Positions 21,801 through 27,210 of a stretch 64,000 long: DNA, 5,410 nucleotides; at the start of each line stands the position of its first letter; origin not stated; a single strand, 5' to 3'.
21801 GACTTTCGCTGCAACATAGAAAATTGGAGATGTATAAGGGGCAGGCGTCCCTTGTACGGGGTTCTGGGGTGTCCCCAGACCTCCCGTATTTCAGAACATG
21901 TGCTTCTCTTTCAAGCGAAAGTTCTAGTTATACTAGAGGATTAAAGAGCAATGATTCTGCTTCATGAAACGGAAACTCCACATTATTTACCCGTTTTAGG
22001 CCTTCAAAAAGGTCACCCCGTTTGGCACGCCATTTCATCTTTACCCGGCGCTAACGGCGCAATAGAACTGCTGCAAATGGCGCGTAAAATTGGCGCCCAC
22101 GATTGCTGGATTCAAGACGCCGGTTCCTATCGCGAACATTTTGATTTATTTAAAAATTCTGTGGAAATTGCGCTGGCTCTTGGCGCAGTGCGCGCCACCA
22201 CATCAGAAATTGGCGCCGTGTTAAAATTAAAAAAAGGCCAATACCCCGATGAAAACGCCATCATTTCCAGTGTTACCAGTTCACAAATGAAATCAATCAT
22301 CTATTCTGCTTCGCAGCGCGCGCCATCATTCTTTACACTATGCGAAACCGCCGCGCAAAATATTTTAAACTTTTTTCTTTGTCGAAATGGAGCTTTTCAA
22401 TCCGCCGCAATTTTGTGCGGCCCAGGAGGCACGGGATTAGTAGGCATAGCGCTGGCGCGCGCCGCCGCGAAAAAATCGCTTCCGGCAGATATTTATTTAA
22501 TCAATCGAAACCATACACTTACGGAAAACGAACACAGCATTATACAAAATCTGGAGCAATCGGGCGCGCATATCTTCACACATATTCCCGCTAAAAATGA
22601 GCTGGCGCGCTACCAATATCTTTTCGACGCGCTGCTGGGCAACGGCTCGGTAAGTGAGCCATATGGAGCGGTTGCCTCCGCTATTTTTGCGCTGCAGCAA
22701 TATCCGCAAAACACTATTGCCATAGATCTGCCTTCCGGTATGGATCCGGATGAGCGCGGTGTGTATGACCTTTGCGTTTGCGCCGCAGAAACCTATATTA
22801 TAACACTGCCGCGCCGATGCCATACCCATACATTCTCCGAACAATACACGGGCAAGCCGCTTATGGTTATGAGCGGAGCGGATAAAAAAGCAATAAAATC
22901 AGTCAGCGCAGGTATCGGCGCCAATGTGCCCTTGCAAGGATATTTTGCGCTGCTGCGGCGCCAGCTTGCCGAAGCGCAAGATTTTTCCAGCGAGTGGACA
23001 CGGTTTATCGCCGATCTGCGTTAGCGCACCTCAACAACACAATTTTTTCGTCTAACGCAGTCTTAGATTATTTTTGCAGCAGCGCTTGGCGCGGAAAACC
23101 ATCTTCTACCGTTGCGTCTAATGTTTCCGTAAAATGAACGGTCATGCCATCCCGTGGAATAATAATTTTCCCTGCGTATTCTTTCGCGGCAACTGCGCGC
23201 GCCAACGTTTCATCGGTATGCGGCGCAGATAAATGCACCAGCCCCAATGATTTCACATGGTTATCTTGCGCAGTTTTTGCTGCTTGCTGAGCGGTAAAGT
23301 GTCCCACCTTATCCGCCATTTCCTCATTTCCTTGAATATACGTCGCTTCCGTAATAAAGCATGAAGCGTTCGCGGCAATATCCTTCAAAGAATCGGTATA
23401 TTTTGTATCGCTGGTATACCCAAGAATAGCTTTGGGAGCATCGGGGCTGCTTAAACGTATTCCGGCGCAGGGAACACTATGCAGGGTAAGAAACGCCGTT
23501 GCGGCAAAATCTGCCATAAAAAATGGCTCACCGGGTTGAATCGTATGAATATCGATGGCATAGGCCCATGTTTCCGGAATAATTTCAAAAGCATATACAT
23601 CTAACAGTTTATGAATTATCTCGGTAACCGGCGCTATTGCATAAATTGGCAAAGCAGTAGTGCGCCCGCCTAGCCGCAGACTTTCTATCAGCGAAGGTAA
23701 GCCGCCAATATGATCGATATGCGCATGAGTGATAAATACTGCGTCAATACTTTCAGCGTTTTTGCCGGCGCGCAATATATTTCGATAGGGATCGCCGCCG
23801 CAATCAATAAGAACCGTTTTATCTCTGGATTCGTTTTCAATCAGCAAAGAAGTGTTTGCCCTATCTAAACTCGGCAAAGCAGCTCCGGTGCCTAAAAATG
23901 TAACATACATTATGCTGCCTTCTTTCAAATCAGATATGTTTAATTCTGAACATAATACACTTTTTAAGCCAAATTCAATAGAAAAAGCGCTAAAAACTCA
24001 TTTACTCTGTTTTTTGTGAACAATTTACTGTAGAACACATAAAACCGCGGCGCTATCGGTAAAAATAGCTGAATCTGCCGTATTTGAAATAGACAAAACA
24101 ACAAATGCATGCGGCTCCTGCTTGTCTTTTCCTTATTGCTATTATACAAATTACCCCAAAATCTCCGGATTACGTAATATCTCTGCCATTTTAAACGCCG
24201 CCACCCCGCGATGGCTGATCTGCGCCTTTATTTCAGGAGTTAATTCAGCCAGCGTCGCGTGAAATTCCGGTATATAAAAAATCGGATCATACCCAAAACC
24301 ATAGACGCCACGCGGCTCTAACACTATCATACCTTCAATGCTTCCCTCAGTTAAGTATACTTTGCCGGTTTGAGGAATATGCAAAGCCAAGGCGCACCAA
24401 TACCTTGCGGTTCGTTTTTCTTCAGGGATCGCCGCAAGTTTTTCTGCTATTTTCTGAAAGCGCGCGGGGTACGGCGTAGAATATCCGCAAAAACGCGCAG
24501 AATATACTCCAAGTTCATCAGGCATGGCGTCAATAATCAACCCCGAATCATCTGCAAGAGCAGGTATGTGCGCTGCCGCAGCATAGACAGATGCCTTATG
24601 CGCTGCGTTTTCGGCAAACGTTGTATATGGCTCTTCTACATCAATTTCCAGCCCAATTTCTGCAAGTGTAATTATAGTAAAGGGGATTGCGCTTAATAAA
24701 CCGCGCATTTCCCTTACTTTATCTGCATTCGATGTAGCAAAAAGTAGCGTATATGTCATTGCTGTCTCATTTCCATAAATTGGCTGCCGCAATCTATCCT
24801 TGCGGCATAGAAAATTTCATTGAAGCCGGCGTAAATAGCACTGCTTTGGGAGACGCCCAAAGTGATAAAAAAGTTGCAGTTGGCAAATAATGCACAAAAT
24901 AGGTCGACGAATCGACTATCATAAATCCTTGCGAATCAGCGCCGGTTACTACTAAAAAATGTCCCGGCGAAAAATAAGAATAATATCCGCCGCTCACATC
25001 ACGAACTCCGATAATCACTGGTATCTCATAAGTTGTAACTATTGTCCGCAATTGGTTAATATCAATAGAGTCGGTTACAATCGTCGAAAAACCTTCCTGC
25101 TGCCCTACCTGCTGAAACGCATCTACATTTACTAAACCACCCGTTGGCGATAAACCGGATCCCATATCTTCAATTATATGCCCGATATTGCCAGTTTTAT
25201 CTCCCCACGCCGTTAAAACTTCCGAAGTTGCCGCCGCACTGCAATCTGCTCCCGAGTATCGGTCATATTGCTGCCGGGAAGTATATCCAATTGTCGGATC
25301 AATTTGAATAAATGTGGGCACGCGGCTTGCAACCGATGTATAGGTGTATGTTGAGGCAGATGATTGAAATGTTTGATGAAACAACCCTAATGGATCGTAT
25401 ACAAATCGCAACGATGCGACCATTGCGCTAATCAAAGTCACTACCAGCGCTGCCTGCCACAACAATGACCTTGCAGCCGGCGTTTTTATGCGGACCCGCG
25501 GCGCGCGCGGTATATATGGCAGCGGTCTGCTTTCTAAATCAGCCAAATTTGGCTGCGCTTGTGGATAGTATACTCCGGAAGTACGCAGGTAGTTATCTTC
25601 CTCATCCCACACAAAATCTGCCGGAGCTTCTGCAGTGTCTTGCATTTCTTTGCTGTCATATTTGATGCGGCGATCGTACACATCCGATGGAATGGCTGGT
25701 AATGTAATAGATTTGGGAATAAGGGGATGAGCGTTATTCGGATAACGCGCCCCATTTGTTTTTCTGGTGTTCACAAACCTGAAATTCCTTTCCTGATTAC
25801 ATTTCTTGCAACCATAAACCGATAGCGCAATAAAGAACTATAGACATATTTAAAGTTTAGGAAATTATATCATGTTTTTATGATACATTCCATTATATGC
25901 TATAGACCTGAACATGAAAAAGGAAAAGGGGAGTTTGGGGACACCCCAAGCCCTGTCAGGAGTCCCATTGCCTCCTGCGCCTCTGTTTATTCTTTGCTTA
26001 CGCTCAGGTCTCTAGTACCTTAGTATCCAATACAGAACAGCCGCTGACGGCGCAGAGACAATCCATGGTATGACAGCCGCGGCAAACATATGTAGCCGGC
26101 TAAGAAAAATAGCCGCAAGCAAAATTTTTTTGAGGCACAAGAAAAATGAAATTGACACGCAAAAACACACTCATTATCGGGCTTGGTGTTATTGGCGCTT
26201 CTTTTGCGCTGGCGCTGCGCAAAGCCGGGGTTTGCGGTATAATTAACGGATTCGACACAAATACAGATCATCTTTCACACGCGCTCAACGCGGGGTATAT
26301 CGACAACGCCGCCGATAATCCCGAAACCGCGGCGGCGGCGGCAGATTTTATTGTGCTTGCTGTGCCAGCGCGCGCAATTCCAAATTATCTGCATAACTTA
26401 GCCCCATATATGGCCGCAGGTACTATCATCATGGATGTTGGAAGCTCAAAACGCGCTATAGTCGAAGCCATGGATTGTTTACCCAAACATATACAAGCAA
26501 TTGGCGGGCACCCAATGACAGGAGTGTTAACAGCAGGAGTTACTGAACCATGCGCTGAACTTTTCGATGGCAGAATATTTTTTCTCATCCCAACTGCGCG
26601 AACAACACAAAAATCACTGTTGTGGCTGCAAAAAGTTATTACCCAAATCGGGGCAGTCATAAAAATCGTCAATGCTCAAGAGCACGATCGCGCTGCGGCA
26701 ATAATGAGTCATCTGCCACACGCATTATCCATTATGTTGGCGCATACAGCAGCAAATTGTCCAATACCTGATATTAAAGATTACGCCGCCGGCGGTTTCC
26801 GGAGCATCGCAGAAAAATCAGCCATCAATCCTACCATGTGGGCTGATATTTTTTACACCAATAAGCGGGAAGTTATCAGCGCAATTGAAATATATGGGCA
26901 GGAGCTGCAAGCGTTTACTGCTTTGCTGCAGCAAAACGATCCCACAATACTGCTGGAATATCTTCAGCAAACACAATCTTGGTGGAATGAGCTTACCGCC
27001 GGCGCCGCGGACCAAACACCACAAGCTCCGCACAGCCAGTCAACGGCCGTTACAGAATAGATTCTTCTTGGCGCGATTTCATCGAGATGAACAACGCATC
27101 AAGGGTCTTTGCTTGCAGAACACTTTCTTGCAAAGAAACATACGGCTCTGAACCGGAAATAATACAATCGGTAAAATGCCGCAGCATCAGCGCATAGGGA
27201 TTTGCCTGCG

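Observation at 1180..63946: Nine copies of a ~137-bp TIR-bounded, hairpin-rich element confined to intergenic DNA (family A)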

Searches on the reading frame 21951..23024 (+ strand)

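Call 33: search_protein_families(library=pfam, proteins=[window:21951-23024:+])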
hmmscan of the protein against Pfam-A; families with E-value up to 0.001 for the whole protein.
window:21951-23024:+ (357 aa): 2 families
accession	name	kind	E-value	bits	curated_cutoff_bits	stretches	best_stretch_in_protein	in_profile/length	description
PF03853.21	YjeF_N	-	7.7e-20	72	24.9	1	130-290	4-169/169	YjeF-related protein N-terminus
PF13223.11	DUF4031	-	6e-06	26.9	25.6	1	39-92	26-74/76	Protein of unknown function (DUF4031)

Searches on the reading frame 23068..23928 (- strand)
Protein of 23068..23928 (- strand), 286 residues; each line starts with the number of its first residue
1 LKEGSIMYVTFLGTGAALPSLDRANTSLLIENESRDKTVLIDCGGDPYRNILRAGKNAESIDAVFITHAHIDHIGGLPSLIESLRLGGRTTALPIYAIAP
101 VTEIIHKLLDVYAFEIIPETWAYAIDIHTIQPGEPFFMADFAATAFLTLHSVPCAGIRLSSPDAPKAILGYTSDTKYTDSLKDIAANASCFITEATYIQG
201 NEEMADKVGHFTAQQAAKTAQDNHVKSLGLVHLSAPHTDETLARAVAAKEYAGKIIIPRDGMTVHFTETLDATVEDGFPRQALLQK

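Call 68: search_protein_families(library=pfam, proteins=[window:23068-23928:-], max_evalue=0.00001)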
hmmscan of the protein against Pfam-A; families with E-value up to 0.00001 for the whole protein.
window:23068-23928:- (286 aa): 4 families
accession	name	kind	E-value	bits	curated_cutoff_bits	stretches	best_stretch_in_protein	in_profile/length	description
PF12706.13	Lactamase_B_2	-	1.1e-24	87.6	27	1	38-232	2-199/200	Beta-lactamase superfamily domain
PF00753.33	Lactamase_B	-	9.6e-16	58.7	22.7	1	25-84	6-67/196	Metallo-beta-lactamase superfamily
PF16661.11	Lactamase_B_6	-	3.4e-06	27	27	1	36-104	6-78/193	Metallo-beta-lactamase superfamily domain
PF23023.1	Anti-Pycsar_Apyc1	-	5.3e-06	26.5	50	1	9-81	5-74/250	Anti-Pycsar protein Apyc1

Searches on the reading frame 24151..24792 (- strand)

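Call 68: search_protein_families(library=pfam, proteins=[window:24151-24792:-], max_evalue=0.00001)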
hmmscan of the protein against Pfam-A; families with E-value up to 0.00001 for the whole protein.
window:24151-24792:- (213 aa): 1 family
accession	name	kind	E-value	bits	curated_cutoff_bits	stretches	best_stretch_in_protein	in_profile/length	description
PF01725.21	Ham1p_like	-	1.4e-53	182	22.5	1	16-204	1-185/186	Ham1 family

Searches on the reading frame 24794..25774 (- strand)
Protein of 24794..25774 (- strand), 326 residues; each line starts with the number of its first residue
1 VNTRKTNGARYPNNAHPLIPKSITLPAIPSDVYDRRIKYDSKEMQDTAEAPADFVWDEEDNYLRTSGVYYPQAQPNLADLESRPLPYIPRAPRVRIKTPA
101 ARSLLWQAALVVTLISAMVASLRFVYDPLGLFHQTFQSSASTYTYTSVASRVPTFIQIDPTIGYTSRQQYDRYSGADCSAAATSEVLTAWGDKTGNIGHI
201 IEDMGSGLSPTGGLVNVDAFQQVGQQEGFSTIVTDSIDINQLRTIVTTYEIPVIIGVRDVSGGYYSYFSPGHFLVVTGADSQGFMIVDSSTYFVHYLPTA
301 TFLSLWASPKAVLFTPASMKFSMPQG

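Call 68: search_protein_families(library=pfam, proteins=[window:24794-25774:-], max_evalue=0.00001)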
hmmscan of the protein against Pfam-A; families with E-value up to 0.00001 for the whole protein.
window:24794-25774:- (326 aa): 1 family
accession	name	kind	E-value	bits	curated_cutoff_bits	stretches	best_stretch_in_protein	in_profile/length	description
PF13529.12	Peptidase_C39_2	-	3.9e-06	27.9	24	0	167-289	6-142/143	Peptidase_C39 like family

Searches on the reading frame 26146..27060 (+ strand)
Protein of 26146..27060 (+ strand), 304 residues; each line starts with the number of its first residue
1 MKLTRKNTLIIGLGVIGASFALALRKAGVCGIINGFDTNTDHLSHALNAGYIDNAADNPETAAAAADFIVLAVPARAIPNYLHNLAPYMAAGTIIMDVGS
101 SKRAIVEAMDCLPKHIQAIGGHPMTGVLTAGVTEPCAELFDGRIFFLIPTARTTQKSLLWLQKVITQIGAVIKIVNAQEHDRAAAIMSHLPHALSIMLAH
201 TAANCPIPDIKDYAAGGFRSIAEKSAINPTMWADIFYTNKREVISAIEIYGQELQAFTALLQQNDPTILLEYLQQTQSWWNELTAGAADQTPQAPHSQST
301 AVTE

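Call 68: search_protein_families(library=pfam, proteins=[window:26146-27060:+], max_evalue=0.00001)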
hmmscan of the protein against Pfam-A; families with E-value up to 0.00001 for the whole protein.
window:26146-27060:+ (304 aa): 4 families
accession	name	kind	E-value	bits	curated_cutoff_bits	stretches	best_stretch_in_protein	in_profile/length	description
PF02153.23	PDH_N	-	5.3e-30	104.4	26.5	1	20-172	1-152/154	Prephenate dehydrogenase, nucleotide-binding domain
PF20463.3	PDH_C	-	5.4e-21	75.3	22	1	177-275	2-102/102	Prephenate dehydrogenase, dimerization domain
PF03446.21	NAD_binding_2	-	4e-09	37.1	21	1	10-104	4-98/161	NAD binding domain of 6-phosphogluconate dehydrogenase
PF03807.23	F420_oxidored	-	8.4e-09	36.4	21.6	1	10-98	4-91/94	NADP oxidoreductase coenzyme F420-dependent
